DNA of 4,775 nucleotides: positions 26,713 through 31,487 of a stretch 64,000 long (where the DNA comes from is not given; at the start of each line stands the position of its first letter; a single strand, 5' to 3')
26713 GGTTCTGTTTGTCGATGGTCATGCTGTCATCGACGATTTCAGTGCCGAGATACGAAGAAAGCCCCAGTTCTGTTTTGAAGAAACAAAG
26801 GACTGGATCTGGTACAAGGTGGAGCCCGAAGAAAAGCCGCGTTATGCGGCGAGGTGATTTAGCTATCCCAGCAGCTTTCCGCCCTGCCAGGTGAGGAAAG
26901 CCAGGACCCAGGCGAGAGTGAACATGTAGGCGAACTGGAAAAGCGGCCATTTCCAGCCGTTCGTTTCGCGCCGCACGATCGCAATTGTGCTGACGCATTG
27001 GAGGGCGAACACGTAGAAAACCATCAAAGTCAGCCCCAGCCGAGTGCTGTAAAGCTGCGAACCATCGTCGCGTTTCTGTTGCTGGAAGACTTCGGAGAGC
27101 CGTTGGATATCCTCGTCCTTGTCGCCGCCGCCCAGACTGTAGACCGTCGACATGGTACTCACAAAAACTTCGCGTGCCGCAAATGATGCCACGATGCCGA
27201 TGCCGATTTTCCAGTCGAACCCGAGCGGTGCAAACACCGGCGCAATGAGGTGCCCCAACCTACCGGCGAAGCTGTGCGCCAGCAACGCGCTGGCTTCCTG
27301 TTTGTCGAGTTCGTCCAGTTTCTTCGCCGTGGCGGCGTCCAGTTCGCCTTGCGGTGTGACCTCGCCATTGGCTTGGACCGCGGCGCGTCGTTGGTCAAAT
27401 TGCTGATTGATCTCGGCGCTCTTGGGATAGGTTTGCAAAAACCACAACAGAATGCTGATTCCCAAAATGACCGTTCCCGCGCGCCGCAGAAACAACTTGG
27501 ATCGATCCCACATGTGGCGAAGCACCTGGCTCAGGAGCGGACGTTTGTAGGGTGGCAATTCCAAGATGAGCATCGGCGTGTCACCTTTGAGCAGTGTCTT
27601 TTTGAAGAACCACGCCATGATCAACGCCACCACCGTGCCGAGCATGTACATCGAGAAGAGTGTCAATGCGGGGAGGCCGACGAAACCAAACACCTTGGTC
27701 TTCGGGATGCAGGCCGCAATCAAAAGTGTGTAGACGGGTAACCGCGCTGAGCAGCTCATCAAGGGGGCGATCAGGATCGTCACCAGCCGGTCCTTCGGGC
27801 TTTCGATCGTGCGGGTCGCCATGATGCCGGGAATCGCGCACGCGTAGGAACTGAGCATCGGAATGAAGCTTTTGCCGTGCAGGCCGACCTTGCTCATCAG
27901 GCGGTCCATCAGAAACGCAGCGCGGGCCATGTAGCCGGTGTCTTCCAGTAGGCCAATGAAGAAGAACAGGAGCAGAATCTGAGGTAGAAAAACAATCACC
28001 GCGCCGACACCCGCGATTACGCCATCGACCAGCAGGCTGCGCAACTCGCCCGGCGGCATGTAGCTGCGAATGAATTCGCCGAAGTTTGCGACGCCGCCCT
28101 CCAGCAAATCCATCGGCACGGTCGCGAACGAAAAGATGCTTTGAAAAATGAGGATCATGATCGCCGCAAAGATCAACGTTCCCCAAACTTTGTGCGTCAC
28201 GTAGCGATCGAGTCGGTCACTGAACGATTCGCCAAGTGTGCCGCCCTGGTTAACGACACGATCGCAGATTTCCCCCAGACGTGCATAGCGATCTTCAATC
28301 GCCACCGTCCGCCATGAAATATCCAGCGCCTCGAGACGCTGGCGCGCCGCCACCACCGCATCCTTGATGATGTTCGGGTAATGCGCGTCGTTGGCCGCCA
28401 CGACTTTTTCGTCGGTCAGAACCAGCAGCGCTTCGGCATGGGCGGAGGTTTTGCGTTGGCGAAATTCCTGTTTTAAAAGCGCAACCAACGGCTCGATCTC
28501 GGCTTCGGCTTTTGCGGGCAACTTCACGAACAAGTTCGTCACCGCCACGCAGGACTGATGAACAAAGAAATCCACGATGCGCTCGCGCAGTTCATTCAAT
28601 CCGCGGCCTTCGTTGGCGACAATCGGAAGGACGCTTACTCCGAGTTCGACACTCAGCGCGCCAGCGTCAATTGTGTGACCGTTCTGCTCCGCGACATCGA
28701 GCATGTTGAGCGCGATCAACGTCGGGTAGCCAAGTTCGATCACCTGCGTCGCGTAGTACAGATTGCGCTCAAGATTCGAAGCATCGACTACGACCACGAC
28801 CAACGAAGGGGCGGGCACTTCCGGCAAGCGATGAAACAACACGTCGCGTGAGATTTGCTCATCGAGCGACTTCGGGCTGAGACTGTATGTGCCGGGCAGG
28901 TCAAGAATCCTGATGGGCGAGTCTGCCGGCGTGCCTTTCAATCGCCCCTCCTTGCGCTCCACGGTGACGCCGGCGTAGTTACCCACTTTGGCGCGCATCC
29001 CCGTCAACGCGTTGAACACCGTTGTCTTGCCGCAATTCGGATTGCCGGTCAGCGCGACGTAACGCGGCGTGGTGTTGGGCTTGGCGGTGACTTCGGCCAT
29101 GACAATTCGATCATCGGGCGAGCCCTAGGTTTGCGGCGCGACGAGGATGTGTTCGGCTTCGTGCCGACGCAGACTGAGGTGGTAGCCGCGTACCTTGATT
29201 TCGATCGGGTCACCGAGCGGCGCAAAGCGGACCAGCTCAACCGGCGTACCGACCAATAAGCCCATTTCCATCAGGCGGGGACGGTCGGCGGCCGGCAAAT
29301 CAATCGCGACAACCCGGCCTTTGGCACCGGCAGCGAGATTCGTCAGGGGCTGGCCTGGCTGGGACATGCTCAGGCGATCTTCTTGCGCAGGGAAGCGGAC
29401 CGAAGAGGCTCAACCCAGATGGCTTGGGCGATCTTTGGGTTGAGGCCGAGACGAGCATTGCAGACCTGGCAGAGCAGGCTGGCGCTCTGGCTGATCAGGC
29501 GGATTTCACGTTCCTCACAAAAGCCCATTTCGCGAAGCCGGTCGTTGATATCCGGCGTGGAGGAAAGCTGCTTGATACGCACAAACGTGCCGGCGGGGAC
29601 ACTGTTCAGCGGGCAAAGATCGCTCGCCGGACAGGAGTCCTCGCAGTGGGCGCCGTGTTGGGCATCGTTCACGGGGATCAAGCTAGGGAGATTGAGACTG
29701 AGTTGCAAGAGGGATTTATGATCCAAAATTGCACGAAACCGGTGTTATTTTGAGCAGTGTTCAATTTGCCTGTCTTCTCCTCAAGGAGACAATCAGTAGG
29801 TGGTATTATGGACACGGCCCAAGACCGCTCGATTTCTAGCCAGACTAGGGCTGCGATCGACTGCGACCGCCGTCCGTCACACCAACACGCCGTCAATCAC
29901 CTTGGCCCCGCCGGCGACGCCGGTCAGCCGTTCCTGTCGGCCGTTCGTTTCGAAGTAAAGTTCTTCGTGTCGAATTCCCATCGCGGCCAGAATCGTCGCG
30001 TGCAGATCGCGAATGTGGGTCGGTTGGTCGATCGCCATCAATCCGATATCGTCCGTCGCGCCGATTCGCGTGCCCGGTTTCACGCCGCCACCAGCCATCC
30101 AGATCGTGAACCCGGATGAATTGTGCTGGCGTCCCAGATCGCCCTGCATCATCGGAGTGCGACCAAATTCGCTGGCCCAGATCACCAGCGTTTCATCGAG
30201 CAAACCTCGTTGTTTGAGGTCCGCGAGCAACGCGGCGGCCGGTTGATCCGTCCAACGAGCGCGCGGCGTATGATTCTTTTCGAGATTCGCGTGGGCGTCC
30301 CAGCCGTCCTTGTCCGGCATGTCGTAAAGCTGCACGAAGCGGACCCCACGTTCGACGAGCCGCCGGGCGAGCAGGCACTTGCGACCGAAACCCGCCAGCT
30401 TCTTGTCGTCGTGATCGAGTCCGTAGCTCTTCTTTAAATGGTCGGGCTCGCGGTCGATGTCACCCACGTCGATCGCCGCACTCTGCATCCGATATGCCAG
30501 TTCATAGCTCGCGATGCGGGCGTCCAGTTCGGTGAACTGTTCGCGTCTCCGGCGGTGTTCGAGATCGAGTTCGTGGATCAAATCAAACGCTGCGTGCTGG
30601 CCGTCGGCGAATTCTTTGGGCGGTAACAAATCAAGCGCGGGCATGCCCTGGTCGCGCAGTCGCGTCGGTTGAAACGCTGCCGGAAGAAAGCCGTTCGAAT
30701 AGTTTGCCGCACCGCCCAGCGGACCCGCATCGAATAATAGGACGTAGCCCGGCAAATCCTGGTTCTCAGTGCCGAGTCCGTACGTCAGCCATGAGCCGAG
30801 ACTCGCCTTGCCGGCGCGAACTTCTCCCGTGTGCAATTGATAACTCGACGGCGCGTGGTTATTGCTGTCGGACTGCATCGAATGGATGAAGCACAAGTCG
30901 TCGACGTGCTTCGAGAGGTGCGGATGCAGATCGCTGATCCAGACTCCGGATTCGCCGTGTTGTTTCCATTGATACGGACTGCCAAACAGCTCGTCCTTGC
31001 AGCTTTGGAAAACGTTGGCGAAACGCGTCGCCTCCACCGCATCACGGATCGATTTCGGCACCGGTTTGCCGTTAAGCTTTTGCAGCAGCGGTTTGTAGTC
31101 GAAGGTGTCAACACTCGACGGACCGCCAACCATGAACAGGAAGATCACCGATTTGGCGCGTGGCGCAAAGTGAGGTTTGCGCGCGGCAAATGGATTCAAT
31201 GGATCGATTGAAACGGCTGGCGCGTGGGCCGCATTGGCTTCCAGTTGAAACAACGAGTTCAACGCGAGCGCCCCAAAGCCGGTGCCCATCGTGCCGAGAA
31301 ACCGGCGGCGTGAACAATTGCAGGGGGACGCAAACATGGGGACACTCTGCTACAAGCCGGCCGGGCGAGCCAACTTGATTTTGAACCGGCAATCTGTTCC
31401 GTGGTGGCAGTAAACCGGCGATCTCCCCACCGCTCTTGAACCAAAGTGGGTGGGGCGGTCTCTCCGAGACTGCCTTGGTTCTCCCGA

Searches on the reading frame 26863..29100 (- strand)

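Call 37: search_protein_families(library=pfam, proteins=[window:26863-29100:-], max_evalue=0.00001)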
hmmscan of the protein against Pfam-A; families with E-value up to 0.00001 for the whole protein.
window:26863-29100:- (745 aa): 4 families
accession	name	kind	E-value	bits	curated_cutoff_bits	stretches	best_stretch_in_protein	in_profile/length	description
PF02421.24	FeoB_N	-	2.1e-55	186.9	27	1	15-175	3-156/156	Ferrous iron transport protein B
PF07670.19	Gate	-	2.9e-40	137.4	29.6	2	368-462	1-102/104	Nucleoside recognition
PF07664.17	FeoB_C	-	4.6e-20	71.5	26.6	1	481-533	1-54/54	Ferrous iron transport protein B C terminus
PF01926.29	MMR_HSR1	-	2.6e-17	63.4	21.9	1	15-132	2-112/113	50S ribosome-binding GTPase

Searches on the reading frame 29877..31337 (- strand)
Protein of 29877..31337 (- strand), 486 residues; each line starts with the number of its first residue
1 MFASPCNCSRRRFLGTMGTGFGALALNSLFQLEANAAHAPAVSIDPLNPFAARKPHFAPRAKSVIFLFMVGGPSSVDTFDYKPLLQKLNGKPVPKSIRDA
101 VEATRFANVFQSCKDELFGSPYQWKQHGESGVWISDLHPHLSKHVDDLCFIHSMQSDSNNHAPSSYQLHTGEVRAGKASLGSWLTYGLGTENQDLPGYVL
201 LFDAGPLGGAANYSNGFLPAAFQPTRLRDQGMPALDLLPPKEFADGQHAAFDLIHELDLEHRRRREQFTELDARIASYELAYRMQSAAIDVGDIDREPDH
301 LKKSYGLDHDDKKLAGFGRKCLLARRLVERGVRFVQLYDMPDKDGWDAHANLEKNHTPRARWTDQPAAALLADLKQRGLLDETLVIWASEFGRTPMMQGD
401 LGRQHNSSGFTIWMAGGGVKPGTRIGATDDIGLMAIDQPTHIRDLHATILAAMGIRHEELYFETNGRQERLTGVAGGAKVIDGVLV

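Call 37: search_protein_families(library=pfam, proteins=[window:29877-31337:-], max_evalue=0.00001)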
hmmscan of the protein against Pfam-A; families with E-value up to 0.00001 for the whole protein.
window:29877-31337:- (486 aa): 1 family
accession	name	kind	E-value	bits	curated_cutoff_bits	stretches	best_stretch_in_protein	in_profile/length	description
PF07394.17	DUF1501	-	3e-141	471.6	27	1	61-484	1-389/390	Protein of unknown function (DUF1501)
